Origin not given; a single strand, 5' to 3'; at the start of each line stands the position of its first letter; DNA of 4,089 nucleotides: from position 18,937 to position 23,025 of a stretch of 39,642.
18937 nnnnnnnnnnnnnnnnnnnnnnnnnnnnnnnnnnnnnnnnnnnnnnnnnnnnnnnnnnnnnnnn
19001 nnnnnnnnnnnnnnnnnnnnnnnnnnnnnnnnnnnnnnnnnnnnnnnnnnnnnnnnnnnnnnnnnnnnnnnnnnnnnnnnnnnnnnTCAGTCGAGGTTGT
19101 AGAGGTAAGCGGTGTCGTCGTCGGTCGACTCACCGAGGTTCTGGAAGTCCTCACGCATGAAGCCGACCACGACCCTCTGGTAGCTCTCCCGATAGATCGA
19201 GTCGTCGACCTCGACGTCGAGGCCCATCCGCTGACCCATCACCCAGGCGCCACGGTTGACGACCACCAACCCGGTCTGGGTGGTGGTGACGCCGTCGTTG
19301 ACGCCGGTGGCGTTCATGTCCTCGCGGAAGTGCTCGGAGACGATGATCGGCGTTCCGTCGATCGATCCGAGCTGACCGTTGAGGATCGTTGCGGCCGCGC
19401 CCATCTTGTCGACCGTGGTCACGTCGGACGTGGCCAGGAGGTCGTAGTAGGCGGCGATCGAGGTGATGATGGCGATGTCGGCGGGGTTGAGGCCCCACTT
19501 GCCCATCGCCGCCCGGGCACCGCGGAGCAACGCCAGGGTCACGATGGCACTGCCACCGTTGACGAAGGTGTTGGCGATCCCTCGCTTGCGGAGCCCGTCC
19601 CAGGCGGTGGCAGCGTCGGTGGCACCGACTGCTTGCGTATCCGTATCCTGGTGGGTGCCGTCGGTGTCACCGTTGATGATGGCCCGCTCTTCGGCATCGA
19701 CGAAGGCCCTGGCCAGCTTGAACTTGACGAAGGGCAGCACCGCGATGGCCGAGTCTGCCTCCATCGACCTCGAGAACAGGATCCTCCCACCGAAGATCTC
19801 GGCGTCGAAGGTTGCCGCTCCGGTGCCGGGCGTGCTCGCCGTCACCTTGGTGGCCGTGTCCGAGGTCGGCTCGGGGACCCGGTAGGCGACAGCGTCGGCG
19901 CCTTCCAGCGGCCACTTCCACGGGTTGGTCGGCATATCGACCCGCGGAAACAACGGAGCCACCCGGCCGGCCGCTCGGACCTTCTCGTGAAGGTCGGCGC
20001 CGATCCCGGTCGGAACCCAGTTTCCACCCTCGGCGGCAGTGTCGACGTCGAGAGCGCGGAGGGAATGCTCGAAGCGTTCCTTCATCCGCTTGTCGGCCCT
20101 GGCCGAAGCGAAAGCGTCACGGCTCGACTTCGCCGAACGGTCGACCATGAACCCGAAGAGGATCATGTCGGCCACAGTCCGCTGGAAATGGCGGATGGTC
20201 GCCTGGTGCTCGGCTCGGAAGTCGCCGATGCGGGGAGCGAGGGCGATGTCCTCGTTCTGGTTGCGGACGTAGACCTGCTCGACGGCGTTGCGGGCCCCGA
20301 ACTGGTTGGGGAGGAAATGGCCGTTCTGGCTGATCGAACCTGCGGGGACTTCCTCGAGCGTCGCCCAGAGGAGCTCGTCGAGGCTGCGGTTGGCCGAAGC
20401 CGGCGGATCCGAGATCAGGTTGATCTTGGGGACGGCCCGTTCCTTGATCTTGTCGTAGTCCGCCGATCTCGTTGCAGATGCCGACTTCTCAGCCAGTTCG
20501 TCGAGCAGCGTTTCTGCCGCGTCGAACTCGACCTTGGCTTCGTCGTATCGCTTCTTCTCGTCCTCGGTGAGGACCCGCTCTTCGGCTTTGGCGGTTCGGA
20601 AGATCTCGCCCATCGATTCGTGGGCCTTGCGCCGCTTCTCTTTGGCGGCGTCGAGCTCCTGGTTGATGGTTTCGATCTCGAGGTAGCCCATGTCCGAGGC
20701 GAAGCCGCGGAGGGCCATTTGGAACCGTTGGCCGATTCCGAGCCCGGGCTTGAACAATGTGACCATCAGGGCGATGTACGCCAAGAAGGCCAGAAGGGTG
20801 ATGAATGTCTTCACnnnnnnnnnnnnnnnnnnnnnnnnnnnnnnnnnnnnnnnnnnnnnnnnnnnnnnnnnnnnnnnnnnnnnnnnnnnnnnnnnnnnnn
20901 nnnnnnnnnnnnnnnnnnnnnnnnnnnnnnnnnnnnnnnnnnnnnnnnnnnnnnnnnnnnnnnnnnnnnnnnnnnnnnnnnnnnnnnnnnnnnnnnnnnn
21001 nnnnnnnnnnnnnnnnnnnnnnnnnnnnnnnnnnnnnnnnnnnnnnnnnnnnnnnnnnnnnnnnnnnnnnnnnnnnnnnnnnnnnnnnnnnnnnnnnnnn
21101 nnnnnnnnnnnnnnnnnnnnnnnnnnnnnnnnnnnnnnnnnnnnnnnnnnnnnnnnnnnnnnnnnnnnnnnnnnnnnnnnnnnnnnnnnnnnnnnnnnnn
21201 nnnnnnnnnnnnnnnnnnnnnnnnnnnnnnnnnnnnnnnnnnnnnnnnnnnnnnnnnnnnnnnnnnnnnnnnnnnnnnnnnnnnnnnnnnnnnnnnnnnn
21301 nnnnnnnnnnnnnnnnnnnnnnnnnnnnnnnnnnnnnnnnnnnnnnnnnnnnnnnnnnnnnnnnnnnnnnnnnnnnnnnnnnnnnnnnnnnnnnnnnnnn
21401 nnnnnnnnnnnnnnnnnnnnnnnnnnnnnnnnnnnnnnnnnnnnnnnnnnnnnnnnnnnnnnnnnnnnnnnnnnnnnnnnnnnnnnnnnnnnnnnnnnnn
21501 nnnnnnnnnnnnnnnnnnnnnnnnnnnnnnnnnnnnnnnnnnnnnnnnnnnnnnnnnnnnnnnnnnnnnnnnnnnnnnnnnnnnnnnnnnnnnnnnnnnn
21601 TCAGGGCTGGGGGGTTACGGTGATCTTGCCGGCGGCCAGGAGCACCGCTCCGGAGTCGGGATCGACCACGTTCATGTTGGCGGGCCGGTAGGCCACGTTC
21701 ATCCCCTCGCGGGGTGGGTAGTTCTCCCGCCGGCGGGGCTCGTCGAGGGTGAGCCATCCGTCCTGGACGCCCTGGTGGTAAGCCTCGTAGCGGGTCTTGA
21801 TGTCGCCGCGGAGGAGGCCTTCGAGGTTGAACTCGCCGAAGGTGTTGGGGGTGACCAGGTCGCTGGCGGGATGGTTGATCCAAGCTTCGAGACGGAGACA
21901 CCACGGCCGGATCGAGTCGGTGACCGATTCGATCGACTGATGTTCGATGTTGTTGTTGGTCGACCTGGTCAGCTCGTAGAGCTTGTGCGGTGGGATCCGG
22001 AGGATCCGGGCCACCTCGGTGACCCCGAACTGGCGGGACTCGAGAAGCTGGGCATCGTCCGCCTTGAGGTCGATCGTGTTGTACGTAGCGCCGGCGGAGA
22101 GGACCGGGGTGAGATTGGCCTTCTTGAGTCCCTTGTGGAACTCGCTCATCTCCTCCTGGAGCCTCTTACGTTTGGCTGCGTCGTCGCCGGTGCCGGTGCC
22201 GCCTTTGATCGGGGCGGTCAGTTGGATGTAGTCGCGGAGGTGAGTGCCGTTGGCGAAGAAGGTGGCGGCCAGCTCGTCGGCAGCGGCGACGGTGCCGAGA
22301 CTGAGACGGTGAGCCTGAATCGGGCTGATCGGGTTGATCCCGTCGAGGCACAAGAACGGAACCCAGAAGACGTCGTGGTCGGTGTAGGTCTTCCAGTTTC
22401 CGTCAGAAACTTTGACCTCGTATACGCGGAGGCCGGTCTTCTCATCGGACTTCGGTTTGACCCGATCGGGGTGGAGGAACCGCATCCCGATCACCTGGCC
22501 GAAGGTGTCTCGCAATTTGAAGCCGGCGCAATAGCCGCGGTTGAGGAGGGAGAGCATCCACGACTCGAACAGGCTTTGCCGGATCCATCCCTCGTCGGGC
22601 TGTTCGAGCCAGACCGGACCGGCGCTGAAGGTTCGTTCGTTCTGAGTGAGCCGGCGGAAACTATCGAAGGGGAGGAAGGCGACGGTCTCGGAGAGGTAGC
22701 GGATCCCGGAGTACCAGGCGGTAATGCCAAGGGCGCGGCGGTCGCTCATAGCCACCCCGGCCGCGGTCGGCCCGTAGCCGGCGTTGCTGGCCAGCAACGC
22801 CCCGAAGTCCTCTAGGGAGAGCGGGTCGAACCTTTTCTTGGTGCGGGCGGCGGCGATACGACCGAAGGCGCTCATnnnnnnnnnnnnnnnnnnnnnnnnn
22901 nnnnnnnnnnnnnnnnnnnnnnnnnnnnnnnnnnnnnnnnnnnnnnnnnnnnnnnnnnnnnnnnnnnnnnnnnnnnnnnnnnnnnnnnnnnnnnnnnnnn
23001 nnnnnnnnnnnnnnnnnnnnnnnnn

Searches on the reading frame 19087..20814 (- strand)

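Call 109: search_protein_families(library=pfam, proteins=[window:19087-20814:-], max_evalue=0.001)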
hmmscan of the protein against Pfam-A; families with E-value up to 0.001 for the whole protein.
window:19087-20814:- (575 aa): 1 family
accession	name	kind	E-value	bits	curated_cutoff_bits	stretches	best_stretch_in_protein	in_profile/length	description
PF05065.19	Phage_capsid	-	2.1e-10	40.9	24.2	1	263-557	1-267/280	Phage capsid family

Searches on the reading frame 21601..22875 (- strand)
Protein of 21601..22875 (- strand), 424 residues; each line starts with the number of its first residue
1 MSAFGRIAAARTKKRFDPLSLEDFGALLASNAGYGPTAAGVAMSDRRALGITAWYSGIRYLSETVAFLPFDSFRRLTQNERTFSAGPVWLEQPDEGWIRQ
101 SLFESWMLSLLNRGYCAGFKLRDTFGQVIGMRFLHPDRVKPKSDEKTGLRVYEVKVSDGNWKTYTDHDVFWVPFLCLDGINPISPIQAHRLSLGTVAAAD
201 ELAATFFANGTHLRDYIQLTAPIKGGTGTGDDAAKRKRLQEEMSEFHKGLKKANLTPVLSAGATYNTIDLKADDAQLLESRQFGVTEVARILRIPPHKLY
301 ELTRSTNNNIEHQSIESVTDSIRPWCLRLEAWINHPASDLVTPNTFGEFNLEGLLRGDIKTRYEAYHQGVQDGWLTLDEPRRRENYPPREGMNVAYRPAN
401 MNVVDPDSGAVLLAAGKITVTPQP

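Call 79: search_dna_similar(query=window:21601-22875:-, collection=phages, mode=protein, max_rows=12)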
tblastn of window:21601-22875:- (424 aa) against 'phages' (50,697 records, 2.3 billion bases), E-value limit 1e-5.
Records with a match: 1141; places in all: 1143; records where one place covers at least 80% of the query: 563.
Best place of each record, by identity: <60% 1141.
By first word of the organism name: Vibrio 223; Microbacterium 138; Mycobacterium 103; Streptococcus 99; Ralstonia 58; Escherichia 52; Bacillus 47; Arthrobacter 47; Klebsiella 46; Pseudomonas 36; and 73 more.
By host as written in the record: - 214; Microbacterium foliorum NRRL B-24224 93; Mycobacterium smegmatis mc2 155 81; Ralstonia solanacearum 45; Escherichia coli 41; Microbacterium foliorum NRRL B-24224 SEA 35; Moraxella catarrhalis 31; Klebsiella pneumoniae 27; and 321 more.
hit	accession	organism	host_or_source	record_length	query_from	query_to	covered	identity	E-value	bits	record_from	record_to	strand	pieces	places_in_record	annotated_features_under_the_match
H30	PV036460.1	Anaerosphaera phage IMGVR 8818211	Anaerosphaera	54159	34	419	91%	31.3%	3e-42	164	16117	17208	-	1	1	hypothetical protein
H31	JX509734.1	Enterobacteria phage SfI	Shigella flexneri serotype 1a strain 019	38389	37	417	90%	31.5%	4e-33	138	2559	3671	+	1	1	portal protein | putative phage pro-head protease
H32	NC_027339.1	Enterobacteria phage SfI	Shigella flexneri serotype 1a strain 019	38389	37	417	90%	31.5%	4e-33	138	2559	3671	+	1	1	portal protein | major head protein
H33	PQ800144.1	Klebsiella phage Kpn_R1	Klebsiella pneumoniae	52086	35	401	87%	32.5%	2e-31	132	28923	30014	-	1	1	record has no annotation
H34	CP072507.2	Klebsiella phage NAR688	Klebsiella quasipneumoniae FK688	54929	37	401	86%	32.6%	1e-31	133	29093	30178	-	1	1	record has no annotation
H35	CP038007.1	Klebsiella phage 020009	Klebsiella pneumoniae SCKP020009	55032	37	401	86%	32.6%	1e-31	133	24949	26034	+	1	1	record has no annotation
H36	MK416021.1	Klebsiella phage ST846-OXA48phi9.1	Klebsiella pneumoniae ST846-OXA48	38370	37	401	86%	32.6%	2e-31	133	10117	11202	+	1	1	portal protein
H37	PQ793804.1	Salmonella phage As1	Salmonella enterica subsp. enterica ...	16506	37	417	90%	31.2%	1e-32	136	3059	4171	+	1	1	head portal protein B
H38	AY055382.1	Salmonella phage ST64B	Salmonella enterica subsp. enterica ...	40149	37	417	90%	31.2%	1e-32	136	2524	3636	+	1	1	sb4: Sb4 | sb5: Sb5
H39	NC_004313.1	Salmonella phage ST64B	Salmonella enterica subsp. enterica ...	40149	37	417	90%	31.2%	1e-32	136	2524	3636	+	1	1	portal protein | major head protein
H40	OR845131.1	Salmonella phage S.Typ Adana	Salmonella enterica subsp. enterica ...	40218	37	417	90%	31.2%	1e-32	136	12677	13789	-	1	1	record has no annotation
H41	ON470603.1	Escherichia phage vB_EcoM-720R4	Escherichia coli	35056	37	417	90%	31.2%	1e-32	136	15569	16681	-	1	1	portal protein B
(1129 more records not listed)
